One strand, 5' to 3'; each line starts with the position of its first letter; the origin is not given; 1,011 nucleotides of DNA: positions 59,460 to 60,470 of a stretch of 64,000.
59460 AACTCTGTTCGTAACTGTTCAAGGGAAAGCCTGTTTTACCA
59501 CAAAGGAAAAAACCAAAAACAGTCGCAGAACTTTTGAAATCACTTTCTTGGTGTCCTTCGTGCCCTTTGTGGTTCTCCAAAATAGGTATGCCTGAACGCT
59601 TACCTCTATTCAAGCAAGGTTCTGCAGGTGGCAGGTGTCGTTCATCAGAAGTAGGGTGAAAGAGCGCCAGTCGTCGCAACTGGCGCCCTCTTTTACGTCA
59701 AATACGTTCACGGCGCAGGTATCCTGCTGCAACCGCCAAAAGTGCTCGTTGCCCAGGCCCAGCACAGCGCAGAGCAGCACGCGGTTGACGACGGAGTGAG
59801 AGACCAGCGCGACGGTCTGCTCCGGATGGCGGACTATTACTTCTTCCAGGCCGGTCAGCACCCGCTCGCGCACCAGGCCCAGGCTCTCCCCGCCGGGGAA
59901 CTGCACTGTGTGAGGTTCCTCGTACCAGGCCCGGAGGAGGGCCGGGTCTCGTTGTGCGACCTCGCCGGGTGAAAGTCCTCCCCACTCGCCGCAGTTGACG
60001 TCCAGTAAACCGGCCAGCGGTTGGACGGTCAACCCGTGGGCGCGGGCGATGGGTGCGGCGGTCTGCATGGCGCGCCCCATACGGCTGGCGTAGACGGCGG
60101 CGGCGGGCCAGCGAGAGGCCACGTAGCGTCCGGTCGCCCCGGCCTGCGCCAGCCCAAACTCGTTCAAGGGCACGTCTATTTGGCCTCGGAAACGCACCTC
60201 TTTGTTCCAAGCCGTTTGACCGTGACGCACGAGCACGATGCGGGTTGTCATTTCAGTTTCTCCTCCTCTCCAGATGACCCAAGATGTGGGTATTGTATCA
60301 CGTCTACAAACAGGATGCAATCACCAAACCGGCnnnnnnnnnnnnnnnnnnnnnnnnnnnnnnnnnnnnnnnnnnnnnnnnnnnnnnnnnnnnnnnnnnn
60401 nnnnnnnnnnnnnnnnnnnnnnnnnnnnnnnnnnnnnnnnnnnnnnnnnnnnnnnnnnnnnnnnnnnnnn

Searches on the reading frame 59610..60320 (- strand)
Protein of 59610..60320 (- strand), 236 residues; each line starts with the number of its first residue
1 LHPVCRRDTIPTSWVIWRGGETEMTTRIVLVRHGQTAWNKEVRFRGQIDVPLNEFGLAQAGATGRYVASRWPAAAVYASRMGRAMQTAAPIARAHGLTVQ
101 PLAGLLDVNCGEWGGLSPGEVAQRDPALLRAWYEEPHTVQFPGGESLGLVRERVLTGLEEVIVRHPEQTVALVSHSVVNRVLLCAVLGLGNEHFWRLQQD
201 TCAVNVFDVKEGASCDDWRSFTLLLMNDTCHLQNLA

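Call 44: search_protein_families(library=ncbifam, proteins=[window:59610-60320:-], max_evalue=0.00001)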
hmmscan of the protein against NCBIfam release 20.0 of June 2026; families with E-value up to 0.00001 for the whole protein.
window:59610-60320:- (236 aa): 17 families
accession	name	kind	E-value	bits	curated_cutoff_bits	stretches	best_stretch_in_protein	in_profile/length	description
NF005567.0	PRK07238.1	equivalog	1.2e-39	136.8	326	1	21-232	173-377/378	bifunctional RNase H/acid phosphatase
NF045917.1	PhserinePhPspA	equivalog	2.1e-39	135.4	350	1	27-234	3-202/211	phosphoserine phosphatase PspA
TIGR03162.1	ribazole_cobC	equivalog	1.4e-35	122.3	162.9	1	28-206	1-175/176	alpha-ribazole phosphatase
TIGR03848.1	MSMEG_4193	subfamily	4.1e-23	81.9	203.85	1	28-208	2-185/204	MSMEG_4193 family putative phosphomutase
NF011580.0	PRK15004.1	equivalog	1.3e-20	74.3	250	1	27-212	2-186/203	adenosylcobalamin/alpha-ribazole phosphatase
NF009994.0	PRK13463.1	equivalog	2e-19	70.2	277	1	24-196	1-172/203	phosphoserine phosphatase 1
NF002901.0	PRK03482.1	equivalog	3.2e-19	69.4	261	1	27-213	3-188/215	2,3-diphosphoglycerate-dependent phosphoglycerate mutase GpmB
NF009993.0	PRK13462.1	equivalog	8.6e-15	54.9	226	1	25-208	5-180/203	acid phosphatase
NF010713.0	PRK14115.1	equivalog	9.3e-15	54.6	305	1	26-99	2-76/248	2,3-diphosphoglycerate-dependent phosphoglycerate mutase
NF002217.0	PRK01112.1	equivalog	7.2e-14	51.7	320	1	26-89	2-64/228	2,3-bisphosphoglycerate-dependent phosphoglycerate mutase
NF002339.0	PRK01295.1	equivalog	4.5e-13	49.1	316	1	25-211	2-194/206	2,3-bisphosphoglycerate-dependent phosphoglycerate mutase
TIGR01258.1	pgm_1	subfamily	2.9e-12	46.5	81.7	1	27-94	2-70/245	2,3-bisphosphoglycerate-dependent phosphoglycerate mutase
NF010718.0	PRK14120.1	equivalog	2.7e-11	43.2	366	1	23-92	2-72/249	phosphoglyceromutase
NF038349.1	dPGM_arch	equivalog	4.6e-09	36.4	225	1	28-212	1-174/194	2,3-diphosphoglycerate-dependent phosphoglycerate mutase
NF010714.0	PRK14116.1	equivalog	2.5e-08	33.7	401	1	26-87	2-64/229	2,3-diphosphoglycerate-dependent phosphoglycerate mutase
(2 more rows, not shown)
